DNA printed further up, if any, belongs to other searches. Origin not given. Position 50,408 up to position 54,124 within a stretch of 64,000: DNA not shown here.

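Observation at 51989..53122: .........-type intein inserted exactly at the catalytic cysteine of class II ribonucleotide reductase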

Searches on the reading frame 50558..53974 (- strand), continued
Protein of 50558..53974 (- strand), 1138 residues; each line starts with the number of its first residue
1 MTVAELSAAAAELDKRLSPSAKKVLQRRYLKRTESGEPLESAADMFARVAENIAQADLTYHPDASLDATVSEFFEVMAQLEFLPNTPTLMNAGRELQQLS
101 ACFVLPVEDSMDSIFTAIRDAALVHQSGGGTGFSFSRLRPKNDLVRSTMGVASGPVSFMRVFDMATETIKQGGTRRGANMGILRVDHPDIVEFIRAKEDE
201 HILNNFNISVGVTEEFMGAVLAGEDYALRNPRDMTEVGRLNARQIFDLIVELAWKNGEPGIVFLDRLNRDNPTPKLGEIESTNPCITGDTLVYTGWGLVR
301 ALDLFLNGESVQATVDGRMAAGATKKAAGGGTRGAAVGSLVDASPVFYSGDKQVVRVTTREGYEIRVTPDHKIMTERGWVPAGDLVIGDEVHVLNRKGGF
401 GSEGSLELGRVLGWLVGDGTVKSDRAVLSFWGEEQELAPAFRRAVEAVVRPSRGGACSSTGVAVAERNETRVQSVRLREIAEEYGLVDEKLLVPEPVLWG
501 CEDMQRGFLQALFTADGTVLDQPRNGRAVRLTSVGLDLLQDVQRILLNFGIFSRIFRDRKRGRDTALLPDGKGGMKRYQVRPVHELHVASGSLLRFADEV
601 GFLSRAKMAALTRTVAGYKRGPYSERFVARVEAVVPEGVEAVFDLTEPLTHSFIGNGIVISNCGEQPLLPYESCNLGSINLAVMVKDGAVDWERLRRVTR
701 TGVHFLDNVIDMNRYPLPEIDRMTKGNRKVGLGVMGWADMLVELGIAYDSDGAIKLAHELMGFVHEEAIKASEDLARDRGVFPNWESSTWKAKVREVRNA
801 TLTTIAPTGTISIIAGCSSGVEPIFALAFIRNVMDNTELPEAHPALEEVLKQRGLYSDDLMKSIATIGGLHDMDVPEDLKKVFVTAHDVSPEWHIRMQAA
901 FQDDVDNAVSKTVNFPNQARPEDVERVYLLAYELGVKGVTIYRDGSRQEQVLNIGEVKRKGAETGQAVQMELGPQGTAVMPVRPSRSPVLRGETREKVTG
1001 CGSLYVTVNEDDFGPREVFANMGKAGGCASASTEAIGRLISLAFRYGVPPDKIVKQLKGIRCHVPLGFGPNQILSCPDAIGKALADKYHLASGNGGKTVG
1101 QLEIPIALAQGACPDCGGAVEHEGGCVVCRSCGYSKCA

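Call 55: search_protein_families(library=pfam, proteins=[L024:2734-7839:+, L028:2848-8007:+, L023:2980-7629:+], max_evalue=0.001)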
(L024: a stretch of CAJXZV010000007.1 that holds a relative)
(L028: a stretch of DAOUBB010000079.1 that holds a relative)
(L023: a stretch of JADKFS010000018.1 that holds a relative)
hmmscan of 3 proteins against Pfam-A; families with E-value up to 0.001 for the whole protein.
L024:2734-7839:+ (1702 aa): 5 families
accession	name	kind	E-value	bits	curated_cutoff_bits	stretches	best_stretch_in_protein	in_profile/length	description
PF02867.20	Ribonuc_red_lgC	-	7.1e-123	411.4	23.9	2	629-1477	32-523/523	Ribonucleotide reductase, barrel domain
PF14890.11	Intein_splicing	-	2.7e-24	86.2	35.8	2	290-628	17-155/155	Intein splicing domain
PF14528.11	LAGLIDADG_3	-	4.8e-24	84.9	22.5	2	1035-1134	2-82/82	LAGLIDADG-like domain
PF00317.26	Ribonuc_red_lgN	-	8.4e-18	64.7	28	1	90-233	3-76/77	Ribonucleotide reductase, all-alpha domain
PF12637.14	TSCPD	-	7.2e-17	61.9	22.8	1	1548-1637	11-88/88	TSCPD domain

L028:2848-8007:+ (1720 aa): 5 families
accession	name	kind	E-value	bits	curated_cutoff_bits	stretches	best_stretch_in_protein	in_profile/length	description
PF02867.20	Ribonuc_red_lgC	-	1.5e-119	400.5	23.9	2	669-1497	73-522/523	Ribonucleotide reductase, barrel domain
PF14528.11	LAGLIDADG_3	-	5.9e-40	135.8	22.5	2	455-535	3-82/82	LAGLIDADG-like domain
PF00317.26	Ribonuc_red_lgN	-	4.7e-27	94.3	28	1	53-136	5-76/77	Ribonucleotide reductase, all-alpha domain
PF14890.11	Intein_splicing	-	2.4e-19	70.1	35.8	2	263-670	39-155/155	Intein splicing domain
PF12637.14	TSCPD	-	2.6e-13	50.5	22.8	1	1573-1667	13-88/88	TSCPD domain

L023:2980-7629:+ (1550 aa): 7 families
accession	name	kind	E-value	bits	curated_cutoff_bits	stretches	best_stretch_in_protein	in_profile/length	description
PF02867.20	Ribonuc_red_lgC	-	1.1e-127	427.4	23.9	1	465-1334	2-523/523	Ribonucleotide reductase, barrel domain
PF14528.11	LAGLIDADG_3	-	1.2e-28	99.6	22.5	1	883-980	1-82/82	LAGLIDADG-like domain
PF00317.26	Ribonuc_red_lgN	-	6.7e-22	77.8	28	1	20-101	3-77/77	Ribonucleotide reductase, all-alpha domain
PF14890.11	Intein_splicing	-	2.8e-20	73.1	35.8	2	145-465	42-155/155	Intein splicing domain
PF12637.14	TSCPD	-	7.8e-16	58.6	22.8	1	1401-1485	16-88/88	TSCPD domain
PF13403.11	Hint_2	-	6.5e-10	40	28.4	1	106-152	2-48/147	Hint domain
PF07591.16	PT-HINT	-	5.9e-08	33.5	27.7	0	112-189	1-88/137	Pretoxin HINT domain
